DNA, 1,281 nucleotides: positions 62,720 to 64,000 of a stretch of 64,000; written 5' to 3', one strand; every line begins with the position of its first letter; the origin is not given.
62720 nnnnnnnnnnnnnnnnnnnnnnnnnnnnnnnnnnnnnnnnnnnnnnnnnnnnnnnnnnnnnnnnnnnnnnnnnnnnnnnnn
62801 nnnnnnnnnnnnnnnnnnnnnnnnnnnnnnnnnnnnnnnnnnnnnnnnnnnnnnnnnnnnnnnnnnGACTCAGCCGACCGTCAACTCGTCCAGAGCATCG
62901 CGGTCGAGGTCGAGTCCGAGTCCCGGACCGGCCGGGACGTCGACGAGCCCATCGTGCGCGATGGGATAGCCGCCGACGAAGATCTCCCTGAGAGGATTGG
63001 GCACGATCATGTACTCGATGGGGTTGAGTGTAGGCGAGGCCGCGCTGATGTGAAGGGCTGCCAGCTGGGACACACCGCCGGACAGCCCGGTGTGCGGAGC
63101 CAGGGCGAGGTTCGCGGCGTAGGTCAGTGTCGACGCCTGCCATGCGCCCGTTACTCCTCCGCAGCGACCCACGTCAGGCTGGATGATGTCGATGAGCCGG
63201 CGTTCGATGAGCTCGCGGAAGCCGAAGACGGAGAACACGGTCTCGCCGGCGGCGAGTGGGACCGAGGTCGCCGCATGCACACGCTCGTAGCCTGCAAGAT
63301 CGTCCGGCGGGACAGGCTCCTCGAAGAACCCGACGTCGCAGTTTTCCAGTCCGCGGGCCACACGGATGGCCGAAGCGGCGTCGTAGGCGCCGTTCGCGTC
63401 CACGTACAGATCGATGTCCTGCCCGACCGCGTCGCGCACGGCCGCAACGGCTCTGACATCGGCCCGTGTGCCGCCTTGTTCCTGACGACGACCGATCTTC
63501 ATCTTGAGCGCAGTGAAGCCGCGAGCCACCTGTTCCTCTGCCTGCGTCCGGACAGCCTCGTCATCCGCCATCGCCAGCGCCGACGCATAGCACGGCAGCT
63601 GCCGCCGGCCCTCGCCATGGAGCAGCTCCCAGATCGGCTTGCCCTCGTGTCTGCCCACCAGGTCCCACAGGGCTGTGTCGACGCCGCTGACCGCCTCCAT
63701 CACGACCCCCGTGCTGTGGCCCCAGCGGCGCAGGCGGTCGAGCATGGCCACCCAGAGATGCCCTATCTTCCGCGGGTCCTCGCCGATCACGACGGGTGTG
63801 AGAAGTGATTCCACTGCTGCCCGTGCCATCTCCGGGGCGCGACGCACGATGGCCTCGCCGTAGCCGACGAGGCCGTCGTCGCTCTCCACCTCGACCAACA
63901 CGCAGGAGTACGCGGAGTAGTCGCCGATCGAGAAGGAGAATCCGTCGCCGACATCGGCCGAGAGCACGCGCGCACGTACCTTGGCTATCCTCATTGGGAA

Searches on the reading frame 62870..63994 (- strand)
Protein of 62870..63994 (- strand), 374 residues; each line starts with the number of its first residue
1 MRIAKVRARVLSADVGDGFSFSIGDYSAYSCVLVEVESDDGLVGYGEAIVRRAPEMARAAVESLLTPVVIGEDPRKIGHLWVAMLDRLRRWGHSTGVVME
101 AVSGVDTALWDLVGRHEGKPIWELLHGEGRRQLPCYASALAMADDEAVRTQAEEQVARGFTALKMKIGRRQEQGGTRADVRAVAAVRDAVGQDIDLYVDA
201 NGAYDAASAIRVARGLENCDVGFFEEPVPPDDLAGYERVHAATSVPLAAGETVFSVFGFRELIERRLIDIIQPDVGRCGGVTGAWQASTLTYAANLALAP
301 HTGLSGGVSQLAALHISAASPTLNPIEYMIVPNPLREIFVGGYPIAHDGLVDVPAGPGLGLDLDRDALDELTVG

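Call 28: search_protein_families(library=pfam, proteins=[window:62870-63994:-], max_evalue=0.00001)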
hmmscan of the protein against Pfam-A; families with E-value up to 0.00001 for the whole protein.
window:62870-63994:- (374 aa): 2 families
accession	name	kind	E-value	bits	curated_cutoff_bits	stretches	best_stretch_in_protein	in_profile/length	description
PF13378.12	MR_MLE_C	-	1.1e-65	221.8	29.4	1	148-367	2-219/219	Enolase C-terminal domain-like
PF02746.21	MR_MLE_N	-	2.9e-18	66.6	22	1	19-125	16-116/117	Mandelate racemase / muconate lactonizing enzyme, N-terminal domain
